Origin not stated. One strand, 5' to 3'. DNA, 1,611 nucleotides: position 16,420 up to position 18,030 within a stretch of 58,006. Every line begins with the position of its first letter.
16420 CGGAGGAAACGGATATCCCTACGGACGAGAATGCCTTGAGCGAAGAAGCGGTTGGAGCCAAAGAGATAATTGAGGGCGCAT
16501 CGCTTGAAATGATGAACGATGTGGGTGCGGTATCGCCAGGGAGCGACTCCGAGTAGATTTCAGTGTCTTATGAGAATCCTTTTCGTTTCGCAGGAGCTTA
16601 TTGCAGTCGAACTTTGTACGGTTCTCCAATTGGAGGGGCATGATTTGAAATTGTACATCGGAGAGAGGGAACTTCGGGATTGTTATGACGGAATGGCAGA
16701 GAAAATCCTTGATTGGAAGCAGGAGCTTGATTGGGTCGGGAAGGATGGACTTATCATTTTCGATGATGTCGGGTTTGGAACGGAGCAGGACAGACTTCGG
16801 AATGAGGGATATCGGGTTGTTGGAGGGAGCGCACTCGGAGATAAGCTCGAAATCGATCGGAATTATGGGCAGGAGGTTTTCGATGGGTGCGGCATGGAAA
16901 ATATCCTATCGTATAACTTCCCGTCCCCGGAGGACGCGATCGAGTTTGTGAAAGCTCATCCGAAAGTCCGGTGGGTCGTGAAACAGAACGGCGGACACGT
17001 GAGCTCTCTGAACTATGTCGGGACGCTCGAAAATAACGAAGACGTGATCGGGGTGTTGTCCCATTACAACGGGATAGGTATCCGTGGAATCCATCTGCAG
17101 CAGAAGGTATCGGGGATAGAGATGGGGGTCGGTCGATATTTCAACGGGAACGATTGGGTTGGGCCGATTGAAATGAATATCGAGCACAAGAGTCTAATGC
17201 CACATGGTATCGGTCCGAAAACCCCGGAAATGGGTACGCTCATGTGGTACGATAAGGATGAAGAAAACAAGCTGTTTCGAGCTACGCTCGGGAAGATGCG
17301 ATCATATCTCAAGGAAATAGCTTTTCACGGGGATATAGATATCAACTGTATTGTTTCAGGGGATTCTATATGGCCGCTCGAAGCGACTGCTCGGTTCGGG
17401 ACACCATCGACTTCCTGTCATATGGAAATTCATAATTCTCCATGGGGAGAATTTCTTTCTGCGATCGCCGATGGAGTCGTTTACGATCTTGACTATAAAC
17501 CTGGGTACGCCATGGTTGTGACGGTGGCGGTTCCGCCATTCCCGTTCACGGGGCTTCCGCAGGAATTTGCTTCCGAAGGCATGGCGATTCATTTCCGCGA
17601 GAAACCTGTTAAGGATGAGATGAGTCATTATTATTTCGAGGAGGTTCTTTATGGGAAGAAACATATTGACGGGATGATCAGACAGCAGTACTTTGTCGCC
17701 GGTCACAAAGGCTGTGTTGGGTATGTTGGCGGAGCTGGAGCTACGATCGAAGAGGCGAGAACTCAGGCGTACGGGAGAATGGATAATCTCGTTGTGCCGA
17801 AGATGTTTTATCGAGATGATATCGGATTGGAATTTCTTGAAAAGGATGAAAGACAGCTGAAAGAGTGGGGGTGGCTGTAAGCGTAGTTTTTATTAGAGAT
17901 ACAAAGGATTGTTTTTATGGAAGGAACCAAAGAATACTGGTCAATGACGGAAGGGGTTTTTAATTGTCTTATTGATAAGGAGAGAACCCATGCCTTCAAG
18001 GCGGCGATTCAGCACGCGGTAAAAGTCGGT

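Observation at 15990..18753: Candidate protein/peptide-modification module: Cys/acid-rich anchored protein + orphan PurD-like ATP-grasp + PRMT-like methyltransferase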

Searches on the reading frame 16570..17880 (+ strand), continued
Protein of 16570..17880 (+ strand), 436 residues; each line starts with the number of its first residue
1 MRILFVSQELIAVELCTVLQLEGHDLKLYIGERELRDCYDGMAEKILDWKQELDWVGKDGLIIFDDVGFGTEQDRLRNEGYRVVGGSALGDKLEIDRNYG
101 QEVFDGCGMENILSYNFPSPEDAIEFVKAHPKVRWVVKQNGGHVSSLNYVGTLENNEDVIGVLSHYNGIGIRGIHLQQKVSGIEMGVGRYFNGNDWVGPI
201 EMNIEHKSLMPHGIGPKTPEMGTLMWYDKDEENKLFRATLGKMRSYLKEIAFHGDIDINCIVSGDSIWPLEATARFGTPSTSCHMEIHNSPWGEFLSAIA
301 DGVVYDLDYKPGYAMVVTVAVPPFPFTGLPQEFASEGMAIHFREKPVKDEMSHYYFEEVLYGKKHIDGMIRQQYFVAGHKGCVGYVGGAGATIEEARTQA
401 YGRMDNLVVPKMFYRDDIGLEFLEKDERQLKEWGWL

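Call 47: search_solved_structures(query=A1, max_evalue=0.001, show_alignments=4)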
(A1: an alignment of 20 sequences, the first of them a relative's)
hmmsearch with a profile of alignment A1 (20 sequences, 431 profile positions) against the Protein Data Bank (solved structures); distinct sequences matched with E-value up to 0.001: 11.
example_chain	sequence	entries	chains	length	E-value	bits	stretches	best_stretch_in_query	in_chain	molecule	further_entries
2xcl_A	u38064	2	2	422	4.2e-28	101.7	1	74-420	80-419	PHOSPHORIBOSYLAMINE--GLYCINE LIGASE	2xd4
2yw2_A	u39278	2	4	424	4.7e-24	88.3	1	74-416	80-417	Phosphoribosylamine--glycine ligase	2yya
2ip4_A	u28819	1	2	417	9.6e-23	84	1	74-324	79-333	Phosphoribosylamine--glycine ligase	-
3lp8_A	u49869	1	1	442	1.3e-21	80.3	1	74-415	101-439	Phosphoribosylamine-glycine ligase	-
2yrw_A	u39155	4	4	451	1.8e-21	79.9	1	74-422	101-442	Phosphoribosylglycinamide synthetase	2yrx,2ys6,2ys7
5vev_A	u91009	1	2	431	3.2e-20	75.7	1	73-417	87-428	Phosphoribosylamine--glycine ligase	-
1gso_A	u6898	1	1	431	7.8e-16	61.3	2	74-222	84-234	PROTEIN (GLYCINAMIDE RIBONUCLEOTIDE SYNTHETASE)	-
2qk4_A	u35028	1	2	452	1.1e-15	60.8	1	75-416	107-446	Trifunctional purine biosynthetic protein adenosine-3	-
3mjf_A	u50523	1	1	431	1.7e-15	60.1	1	74-419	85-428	Phosphoribosylamine--glycine ligase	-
1vkz_A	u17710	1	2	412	9.2e-15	57.7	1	82-414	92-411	Phosphoribosylamine--glycine ligase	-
7lvo_A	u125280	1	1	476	3.3e-10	42.7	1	76-416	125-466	phosphoribosyl-glycinamide (GAR) synthetase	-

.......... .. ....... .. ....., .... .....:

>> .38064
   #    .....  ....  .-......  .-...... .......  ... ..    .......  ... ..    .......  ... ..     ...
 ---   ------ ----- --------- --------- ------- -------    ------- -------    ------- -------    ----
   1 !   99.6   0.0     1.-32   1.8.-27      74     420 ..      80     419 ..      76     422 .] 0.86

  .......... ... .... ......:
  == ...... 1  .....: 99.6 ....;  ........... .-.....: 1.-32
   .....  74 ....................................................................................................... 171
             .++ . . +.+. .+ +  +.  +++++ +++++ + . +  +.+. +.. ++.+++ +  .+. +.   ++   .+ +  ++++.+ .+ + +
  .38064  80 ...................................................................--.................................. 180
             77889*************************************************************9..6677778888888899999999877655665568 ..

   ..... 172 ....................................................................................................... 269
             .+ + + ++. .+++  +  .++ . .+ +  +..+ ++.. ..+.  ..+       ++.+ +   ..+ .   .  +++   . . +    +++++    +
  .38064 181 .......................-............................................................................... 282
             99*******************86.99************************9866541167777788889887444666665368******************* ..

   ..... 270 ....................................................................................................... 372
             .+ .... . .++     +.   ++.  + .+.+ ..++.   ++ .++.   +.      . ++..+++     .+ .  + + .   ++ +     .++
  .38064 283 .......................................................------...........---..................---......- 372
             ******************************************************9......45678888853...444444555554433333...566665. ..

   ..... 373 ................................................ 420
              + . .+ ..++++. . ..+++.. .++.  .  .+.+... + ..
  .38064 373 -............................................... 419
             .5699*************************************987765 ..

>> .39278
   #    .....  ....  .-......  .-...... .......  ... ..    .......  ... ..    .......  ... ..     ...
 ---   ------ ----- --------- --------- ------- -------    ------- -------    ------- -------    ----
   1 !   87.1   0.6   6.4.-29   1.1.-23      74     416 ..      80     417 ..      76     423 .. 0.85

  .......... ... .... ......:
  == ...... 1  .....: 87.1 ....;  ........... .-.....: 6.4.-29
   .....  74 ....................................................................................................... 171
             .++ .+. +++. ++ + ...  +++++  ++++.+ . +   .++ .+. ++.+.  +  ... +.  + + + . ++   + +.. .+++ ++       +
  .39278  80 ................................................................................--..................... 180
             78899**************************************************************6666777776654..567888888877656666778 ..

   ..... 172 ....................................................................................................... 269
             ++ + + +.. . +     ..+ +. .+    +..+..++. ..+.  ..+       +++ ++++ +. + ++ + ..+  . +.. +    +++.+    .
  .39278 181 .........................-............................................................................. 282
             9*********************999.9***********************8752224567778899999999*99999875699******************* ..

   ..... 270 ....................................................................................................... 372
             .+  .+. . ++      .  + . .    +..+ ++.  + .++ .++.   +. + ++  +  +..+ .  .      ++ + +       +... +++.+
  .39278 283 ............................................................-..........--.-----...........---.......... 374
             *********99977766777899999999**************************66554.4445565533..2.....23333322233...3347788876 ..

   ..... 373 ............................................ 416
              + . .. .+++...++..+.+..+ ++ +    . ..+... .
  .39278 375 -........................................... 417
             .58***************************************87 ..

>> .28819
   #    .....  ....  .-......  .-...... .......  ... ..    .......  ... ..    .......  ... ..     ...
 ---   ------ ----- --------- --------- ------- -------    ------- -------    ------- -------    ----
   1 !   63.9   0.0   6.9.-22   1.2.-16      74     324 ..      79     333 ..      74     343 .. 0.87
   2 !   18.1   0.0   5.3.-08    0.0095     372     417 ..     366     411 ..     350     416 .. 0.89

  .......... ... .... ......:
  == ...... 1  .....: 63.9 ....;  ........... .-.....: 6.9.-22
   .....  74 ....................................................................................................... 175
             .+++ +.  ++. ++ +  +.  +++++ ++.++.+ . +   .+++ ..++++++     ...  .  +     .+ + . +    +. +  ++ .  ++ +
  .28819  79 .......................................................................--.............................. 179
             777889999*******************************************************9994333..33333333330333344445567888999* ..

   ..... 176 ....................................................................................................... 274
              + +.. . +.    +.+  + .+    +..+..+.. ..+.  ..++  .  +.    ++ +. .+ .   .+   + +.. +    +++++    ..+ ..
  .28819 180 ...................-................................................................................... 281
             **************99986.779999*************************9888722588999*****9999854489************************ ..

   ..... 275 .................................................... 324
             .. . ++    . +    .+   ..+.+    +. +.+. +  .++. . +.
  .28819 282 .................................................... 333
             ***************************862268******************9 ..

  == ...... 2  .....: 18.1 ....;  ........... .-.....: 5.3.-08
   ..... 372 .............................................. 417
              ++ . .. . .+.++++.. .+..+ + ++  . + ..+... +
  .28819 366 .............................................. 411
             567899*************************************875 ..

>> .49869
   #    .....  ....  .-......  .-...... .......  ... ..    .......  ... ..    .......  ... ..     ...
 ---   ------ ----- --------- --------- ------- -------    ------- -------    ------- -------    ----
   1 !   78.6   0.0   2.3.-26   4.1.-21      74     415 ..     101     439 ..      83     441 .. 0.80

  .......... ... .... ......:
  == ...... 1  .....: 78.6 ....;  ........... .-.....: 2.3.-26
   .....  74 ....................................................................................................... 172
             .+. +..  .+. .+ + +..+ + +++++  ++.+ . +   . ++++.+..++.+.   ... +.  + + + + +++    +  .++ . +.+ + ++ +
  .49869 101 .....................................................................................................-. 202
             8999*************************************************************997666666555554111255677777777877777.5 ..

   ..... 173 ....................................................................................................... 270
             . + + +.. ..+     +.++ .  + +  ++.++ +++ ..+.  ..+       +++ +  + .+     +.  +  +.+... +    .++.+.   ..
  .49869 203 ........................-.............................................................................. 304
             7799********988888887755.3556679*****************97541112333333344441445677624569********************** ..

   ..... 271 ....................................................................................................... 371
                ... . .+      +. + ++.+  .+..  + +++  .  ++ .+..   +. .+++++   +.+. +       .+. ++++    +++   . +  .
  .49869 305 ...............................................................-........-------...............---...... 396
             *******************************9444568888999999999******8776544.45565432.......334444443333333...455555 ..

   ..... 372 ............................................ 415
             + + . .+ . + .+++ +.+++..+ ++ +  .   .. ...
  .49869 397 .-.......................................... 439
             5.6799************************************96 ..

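Call 60: search_protein_families(library=pfam, proteins=[L033:9349-9870:+, L062:9030-9431:+, L062:9436-9780:+, L062:11290-11868:+, L062:11865-12404:+, L062:15209-16000:+, L033:8977-9831:-, L033:12854-13237:-], max_evalue=0.01)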
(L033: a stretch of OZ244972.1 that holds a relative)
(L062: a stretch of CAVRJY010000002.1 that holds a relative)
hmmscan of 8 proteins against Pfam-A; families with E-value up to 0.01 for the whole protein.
L033:9349-9870:+ (173 aa): 1 family
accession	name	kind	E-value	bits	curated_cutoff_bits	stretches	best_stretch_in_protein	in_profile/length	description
PF01862.21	PvlArgDC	-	6.1e-26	91.7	22.7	1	4-154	4-160/161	Pyruvoyl-dependent arginine decarboxylase (PvlArgDC)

L062:9030-9431:+ (133 aa): 1 family
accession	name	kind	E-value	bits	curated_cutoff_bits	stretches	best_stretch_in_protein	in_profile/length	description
PF02675.21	AdoMet_dc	-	8.2e-31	107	25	1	19-125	1-107/107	S-adenosylmethionine decarboxylase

L062:9436-9780:+ (114 aa): 1 family
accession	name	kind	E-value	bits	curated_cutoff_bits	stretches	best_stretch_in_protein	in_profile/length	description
PF00856.33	SET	-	3.6e-10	40.6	22.4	1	21-109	1-97/105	SET domain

L062:11290-11868:+ (192 aa): 1 family
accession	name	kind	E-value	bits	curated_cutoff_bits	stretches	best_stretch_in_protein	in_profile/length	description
PF00583.31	Acetyltransf_1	-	1.1e-09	39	20.7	1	24-140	3-104/116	Acetyltransferase (GNAT) family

L062:11865-12404:+ (179 aa): 0 families

L062:15209-16000:+ (263 aa): 0 families

L033:8977-9831:- (284 aa): 0 families

L033:12854-13237:- (127 aa): 1 family
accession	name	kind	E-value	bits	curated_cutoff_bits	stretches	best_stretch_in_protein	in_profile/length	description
PF00072.30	Response_reg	-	3e-21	76.1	30.2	1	8-119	1-110/111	Response regulator receiver domain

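Call 68: search_protein_families(library=pfam, proteins=[L020:8842-9924:+], max_evalue=0.01)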
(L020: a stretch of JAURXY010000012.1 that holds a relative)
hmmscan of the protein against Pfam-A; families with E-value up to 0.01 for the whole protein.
L020:8842-9924:+ (360 aa): 0 families

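Call 87: search_protein_families(library=padloc, proteins=[window:16570-17880:+], max_evalue=0.001)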
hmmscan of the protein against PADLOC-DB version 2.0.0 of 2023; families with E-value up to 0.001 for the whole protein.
window:16570-17880:+ (436 aa): 0 families

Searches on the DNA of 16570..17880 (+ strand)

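Call 78: search_rna_families(sources=[L012, L025, L034, L035, L044, L046, L050], threshold=gathering)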
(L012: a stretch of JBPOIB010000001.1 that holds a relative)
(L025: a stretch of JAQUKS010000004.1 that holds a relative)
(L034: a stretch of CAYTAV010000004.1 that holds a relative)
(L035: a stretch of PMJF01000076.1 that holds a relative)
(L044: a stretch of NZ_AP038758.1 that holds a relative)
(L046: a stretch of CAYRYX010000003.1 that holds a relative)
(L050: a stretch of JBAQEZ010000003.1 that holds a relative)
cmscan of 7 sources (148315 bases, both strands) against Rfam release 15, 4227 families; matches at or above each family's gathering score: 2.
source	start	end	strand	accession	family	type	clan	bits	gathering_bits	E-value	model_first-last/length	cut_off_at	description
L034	4103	4176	-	RF00005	tRNA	Gene; tRNA;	CL00001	67.2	29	4.3e-12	1-71/71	no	tRNA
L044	7376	7459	-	RF00005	tRNA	Gene; tRNA;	CL00001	56.7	29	3.3e-09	1-71/71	no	tRNA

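Call 79: search_rna_families(sources=[L033, L062, L060, L080, L100, L104, L111, L087], threshold=gathering)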
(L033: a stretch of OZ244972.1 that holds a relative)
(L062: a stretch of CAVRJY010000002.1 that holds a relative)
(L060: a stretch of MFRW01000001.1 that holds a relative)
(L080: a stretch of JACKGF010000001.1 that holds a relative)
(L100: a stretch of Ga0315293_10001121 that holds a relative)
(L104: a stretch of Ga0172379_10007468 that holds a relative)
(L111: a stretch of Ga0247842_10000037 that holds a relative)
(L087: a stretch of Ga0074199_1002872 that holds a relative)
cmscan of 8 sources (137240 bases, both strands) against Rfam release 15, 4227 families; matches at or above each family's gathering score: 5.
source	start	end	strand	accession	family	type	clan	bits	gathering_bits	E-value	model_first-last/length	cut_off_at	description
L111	2377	2449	+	RF00005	tRNA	Gene; tRNA;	CL00001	74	29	5.4e-14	1-71/71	no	tRNA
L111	2580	2653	+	RF00005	tRNA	Gene; tRNA;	CL00001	71.4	29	2.8e-13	1-71/71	no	tRNA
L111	3097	3169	+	RF00005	tRNA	Gene; tRNA;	CL00001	64.9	29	1.7e-11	1-71/71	no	tRNA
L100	2563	2645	+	RF00005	tRNA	Gene; tRNA;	CL00001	52.8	29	3.7e-08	1-71/71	no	tRNA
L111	2679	2749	+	RF00005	tRNA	Gene; tRNA;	CL00001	49.6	29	2.8e-07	1-71/71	no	tRNA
